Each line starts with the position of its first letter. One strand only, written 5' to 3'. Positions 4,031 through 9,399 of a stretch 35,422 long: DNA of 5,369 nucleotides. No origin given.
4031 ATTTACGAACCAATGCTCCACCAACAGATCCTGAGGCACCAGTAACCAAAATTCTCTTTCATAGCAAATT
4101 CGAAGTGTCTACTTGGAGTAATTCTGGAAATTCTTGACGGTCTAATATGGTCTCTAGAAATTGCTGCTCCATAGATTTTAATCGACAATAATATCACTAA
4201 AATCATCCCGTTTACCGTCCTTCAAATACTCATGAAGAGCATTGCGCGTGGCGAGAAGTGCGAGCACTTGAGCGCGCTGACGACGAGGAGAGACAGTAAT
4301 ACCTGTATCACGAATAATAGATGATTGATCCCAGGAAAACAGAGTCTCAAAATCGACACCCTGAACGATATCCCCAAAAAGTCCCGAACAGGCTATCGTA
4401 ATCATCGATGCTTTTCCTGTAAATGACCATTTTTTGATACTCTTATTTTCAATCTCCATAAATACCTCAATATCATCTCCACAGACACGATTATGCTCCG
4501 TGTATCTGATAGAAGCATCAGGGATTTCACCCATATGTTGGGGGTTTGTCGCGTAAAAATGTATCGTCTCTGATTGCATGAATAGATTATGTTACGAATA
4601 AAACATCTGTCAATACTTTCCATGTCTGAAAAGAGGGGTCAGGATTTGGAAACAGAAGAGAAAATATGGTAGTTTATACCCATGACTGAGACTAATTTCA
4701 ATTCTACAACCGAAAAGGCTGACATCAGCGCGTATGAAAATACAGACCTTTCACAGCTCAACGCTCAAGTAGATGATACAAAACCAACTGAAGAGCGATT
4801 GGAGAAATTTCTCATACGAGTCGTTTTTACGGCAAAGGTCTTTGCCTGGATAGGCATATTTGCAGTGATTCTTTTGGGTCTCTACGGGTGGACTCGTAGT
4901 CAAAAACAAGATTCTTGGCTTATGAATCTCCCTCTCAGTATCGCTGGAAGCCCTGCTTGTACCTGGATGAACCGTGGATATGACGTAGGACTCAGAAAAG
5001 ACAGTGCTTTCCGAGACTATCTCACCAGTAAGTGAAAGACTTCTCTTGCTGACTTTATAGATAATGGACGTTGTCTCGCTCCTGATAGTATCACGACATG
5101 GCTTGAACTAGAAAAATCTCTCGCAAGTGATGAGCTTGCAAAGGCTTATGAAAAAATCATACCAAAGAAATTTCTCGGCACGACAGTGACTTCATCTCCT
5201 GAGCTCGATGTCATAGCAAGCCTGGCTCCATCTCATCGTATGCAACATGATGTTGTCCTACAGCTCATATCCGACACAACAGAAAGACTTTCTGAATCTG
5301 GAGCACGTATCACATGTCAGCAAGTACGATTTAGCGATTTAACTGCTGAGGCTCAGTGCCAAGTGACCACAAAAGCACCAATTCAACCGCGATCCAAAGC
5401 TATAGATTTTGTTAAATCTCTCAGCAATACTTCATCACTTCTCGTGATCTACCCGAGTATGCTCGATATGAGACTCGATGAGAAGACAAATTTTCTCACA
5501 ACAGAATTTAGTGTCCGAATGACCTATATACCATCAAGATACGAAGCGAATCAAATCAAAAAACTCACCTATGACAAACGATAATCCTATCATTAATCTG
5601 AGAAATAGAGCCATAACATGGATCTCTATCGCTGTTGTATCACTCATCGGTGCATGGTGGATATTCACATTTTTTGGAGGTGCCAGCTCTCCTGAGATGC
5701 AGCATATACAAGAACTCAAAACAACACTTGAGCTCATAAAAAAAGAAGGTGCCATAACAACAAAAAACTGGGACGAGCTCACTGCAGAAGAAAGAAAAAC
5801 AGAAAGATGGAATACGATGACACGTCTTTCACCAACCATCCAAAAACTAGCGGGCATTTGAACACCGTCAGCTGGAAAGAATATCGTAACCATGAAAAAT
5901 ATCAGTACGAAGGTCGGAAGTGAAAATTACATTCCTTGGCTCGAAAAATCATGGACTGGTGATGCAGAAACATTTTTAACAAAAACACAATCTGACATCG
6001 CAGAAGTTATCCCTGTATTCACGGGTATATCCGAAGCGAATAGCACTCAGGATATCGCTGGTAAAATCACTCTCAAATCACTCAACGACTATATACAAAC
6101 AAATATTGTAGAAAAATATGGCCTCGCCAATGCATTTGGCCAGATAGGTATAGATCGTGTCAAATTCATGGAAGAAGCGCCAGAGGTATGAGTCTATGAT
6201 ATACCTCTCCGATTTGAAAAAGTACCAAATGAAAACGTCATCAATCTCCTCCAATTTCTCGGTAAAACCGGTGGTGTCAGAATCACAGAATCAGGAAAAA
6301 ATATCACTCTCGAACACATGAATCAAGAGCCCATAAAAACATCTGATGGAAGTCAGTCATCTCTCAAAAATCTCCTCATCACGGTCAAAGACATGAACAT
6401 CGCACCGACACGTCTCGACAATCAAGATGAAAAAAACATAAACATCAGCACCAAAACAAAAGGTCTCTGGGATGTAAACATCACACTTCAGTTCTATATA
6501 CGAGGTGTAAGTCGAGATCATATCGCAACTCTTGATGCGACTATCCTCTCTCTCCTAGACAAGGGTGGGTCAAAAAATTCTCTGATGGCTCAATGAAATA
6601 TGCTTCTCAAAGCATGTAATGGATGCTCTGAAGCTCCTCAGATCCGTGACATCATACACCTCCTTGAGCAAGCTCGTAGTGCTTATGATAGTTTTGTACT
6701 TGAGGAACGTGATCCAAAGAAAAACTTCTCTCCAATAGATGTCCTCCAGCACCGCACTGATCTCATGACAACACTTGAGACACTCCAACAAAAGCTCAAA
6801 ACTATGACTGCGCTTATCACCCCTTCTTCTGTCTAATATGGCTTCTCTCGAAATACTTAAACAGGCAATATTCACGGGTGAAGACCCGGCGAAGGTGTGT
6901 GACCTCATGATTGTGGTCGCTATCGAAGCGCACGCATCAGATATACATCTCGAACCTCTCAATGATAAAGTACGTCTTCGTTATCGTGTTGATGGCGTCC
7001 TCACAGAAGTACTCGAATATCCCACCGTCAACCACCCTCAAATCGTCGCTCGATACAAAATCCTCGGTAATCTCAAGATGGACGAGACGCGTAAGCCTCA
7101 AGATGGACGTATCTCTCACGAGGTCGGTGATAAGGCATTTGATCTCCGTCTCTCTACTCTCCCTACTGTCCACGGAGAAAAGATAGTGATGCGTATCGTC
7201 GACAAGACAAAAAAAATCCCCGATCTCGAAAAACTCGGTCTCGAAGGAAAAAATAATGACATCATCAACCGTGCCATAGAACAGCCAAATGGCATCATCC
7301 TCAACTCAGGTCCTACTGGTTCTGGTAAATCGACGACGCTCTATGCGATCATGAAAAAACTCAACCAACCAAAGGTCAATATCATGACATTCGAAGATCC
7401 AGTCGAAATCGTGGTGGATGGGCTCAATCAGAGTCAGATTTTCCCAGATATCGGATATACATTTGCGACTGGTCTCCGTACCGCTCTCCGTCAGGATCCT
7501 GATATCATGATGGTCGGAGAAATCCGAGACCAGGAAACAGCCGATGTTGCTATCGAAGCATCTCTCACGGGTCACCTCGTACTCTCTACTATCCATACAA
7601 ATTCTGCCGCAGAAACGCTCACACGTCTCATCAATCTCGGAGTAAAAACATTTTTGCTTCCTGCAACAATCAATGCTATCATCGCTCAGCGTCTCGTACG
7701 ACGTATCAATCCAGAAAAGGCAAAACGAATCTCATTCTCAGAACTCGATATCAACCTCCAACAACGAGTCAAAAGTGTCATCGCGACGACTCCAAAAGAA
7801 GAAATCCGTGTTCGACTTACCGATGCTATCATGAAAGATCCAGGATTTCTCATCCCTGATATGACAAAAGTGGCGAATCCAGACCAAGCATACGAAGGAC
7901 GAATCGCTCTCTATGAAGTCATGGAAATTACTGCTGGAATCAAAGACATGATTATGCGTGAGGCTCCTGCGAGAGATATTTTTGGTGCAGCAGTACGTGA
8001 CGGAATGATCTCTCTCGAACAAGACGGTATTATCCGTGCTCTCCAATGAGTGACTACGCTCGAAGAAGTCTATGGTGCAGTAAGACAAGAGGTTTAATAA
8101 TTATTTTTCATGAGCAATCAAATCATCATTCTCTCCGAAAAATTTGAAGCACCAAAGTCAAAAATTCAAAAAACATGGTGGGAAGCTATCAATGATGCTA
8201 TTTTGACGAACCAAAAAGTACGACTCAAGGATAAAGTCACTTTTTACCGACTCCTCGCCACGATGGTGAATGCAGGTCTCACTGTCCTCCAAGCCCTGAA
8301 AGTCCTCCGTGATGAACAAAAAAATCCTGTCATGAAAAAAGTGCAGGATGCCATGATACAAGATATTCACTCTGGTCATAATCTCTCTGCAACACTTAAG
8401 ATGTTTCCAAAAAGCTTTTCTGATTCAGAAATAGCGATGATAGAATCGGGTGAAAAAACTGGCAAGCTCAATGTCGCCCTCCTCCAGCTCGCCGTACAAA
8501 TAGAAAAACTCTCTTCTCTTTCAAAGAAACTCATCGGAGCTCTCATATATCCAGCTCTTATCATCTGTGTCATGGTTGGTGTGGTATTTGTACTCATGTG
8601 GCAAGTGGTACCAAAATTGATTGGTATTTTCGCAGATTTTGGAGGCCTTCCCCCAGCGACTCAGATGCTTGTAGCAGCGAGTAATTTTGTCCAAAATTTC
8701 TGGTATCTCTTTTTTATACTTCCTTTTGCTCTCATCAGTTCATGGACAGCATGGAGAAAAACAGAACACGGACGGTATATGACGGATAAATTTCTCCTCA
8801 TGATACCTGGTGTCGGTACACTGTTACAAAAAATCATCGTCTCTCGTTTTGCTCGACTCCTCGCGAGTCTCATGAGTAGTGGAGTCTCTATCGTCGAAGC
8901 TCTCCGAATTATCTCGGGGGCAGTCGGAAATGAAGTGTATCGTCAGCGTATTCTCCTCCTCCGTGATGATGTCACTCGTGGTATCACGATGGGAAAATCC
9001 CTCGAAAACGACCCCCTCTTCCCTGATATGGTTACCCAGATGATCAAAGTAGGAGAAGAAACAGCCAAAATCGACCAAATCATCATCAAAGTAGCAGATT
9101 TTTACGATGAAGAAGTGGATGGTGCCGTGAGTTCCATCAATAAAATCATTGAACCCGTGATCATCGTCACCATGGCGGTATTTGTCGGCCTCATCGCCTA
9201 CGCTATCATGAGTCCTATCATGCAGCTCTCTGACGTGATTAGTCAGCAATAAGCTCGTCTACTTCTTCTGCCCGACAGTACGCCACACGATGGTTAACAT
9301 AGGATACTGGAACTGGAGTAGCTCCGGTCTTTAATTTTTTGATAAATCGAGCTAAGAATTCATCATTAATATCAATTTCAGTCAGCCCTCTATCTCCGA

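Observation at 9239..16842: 7.6-kb block of unrecognised genes splitting the type IV pilus neighbourhood: candidate multi-gene system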

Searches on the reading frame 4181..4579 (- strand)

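Call 12: search_protein_families(library=pfam, max_evalue=0.001, proteins=[window:4181-4579:-])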
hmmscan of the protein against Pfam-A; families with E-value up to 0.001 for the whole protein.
seq(133 aa): 1 family
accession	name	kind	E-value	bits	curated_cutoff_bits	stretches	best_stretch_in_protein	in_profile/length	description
PF01592.21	NifU_N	-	1.5e-10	41.8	22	1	9-120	9-122/127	NifU-like N terminal domain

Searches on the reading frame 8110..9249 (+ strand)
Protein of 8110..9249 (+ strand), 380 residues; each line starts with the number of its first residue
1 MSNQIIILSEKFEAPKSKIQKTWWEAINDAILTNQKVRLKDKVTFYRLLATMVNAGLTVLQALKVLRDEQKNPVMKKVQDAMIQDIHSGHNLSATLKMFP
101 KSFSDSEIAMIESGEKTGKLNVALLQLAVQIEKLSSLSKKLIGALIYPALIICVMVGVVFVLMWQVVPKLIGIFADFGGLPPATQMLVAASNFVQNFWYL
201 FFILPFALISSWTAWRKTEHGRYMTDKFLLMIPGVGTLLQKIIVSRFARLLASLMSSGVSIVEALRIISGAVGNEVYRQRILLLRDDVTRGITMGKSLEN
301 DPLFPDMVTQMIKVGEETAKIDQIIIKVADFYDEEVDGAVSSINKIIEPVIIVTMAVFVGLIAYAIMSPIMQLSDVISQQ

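Call 14: find_encoding_contigs(protein=window:8110-9249:+, flank=10000, max_places=6)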
Protein seq(380 aa) (380 aa): 20 contigs read that carry it; 6 places shown.
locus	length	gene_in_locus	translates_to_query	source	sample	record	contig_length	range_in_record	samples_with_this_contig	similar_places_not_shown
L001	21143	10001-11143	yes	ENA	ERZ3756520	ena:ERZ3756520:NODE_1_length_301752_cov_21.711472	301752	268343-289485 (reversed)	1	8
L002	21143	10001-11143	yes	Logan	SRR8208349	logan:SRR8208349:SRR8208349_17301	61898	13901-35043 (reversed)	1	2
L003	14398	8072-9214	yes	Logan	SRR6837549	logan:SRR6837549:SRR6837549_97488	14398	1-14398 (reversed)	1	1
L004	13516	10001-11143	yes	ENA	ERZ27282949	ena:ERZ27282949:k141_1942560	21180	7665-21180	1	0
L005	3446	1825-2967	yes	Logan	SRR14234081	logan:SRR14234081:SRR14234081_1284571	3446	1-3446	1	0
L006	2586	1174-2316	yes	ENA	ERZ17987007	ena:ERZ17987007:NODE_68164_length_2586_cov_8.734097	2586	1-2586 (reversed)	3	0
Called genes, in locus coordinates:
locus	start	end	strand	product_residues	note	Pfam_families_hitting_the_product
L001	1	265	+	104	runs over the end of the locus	-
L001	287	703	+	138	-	-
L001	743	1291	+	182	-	PF02397:Bac_transf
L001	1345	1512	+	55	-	-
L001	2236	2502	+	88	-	-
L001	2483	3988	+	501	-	PF00005:ABC_tran, PF02463:SMC_N (faint)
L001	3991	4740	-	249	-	PF00487:FA_desaturase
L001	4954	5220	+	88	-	-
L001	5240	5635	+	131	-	-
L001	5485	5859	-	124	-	PF01370:Epimerase (weak), PF02719:Polysacc_synt_2, PF04321:RmlD_sub_bind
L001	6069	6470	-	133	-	PF01592:NifU_N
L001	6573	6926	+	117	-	-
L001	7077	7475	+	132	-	-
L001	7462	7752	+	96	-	-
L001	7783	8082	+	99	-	-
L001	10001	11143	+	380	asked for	PF00482:T2SSF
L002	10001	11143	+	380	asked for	PF00482:T2SSF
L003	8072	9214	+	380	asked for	PF00482:T2SSF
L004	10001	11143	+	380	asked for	PF00482:T2SSF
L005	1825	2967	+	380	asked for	PF00482:T2SSF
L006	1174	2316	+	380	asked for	PF00482:T2SSF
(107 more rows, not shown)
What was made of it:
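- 8110..9252 (+): pilC (T2SSF), the conserved left flank. Its 3' end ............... supplies the stop codon of the convergent gene. The product carries PF00482 in the gene table of call 14.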

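Call 16: find_related_loci(query=window:8110-9249:+, collection=genome_contigs, flank=10000)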
Query seq(380 aa) (380 aa) in genome_contigs; peptide patterns used: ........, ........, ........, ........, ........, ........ (x = any residue, [..] = any of these).
600 stretches matched a pattern (row limit reached: there are more); 591 encode a relative of the query (tblastn E <= 1e-3); the best 80 are kept; 80 distinct loci.
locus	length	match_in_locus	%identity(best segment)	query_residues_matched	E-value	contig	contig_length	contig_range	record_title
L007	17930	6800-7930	86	2-378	0e+0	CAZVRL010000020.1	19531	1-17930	MAG TPA_asm: uncultured Candidatus Peribacteria bacterium isolate SRP286056_co1_71 genome assembly, contig: NODE_3311_le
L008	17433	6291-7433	81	1-380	0e+0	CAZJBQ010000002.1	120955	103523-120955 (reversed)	MAG TPA_asm: uncultured Candidatus Peribacteria bacterium isolate SRP219642_co7_593 genome assembly, contig: NODE_150_le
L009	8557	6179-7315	84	2-380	0e+0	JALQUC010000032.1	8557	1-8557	MAG: Candidatus Gracilibacteria bacterium isolate DAH.8 DAH_480073, whole genome shotgun sequence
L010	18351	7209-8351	88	1-380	0e+0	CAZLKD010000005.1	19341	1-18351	MAG TPA_asm: uncultured Candidatus Peribacteria bacterium isolate SRP286056_co2_184 genome assembly, contig: NODE_4284_l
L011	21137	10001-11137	54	3-380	1e-134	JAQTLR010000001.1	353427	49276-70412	MAG: Candidatus Gracilibacteria bacterium isolate STA_21 NODE_43_length_353427_cov_29.044025_Sandtown_A, whole genome sh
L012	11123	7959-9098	54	1-380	5e-134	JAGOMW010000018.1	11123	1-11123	Candidatus Gracilibacteria bacterium isolate Gw_Eff_bin_120 Gw_Eff_14879_length_11123_cov_5.766824, whole genome shotgun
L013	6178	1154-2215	54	26-379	5e-127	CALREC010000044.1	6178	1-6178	MAG: Candidatus Gracilibacteria bacterium isolate MsH-30apr19-258 genome assembly, contig: MsH-30apr19-C29600, whole gen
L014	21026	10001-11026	48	37-378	5e-104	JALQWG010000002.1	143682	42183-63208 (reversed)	MAG: Candidatus Gracilibacteria bacterium isolate HEM.3 NODE_2_length_143682_cov_17.198928, whole genome shotgun sequenc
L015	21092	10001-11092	48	17-379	1e-96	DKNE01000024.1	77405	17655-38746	MAG TPA_asm: Patescibacteria group bacterium UBA7396 UBA7396_contig_1714, whole genome shotgun sequence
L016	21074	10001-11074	46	20-377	9e-92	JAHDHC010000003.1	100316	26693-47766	MAG: Candidatus Gracilibacteria bacterium isolate MAG-60 RZ_585, whole genome shotgun sequence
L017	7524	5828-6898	40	24-378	3e-83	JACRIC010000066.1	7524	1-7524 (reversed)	MAG: Candidatus Peregrinibacteria bacterium isolate NC_groundwater_1793_Pr3_B-0.1um_44_7 SR-2_scaffold_141_2192954, whol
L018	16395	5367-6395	43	40-378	4e-83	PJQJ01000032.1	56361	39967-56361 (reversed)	MAG: Candidatus Saccharibacteria bacterium isolate ME_46_23 NODE_21_length_56712_cov_19_667331, whole genome shotgun seq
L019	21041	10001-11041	39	32-377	4e-78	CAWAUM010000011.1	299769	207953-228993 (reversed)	MAG: uncultured delta proteobacterium isolate MFD03899.bin.1.184 genome assembly, contig: contig_6804, whole genome shot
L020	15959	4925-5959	39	34-377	3e-78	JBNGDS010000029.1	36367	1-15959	MAG: Desulfomonilia bacterium isolate E05-038 bin56.fa-29, whole genome shotgun sequence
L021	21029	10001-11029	40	36-374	2e-77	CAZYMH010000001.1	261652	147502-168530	MAG TPA_asm: uncultured Candidatus Saccharibacteria bacterium isolate SRP300315_co1_59 genome assembly, contig: NODE_9_l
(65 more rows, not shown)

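Call 52: find_related_loci(query=window:8110-9249:+, collection=metagenome_contigs, flank=10000)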
Query seq(380 aa) (380 aa) in metagenome_contigs; peptide patterns used: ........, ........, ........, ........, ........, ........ (x = any residue, [..] = any of these).
600 stretches matched a pattern (row limit reached: there are more); 590 encode a relative of the query (tblastn E <= 1e-3); the best 80 are kept; 80 distinct loci.
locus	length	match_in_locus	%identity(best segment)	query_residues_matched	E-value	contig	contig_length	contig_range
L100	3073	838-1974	85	2-380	0e+0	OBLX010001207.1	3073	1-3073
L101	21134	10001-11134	70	2-379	2e-177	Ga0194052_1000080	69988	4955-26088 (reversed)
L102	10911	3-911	84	78-380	7e-164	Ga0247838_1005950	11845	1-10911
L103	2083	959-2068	55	9-380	5e-144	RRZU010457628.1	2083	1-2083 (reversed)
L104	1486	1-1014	57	42-379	1e-135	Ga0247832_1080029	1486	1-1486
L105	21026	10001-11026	47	37-378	8e-109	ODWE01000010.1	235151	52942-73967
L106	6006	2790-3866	49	22-380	7e-104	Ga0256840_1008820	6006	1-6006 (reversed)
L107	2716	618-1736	45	5-378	4e-105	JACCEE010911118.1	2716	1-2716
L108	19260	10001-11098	50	16-379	1e-97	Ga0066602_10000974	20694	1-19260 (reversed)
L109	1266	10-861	50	95-378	1e-96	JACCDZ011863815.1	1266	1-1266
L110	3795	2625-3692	46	25-379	2e-89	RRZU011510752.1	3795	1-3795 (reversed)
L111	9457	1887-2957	40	24-378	1e-87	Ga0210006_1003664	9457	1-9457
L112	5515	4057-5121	41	24-376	4e-86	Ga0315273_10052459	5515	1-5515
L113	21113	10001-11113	55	9-380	9e-133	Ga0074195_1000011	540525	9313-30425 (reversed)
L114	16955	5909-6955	40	31-378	1e-80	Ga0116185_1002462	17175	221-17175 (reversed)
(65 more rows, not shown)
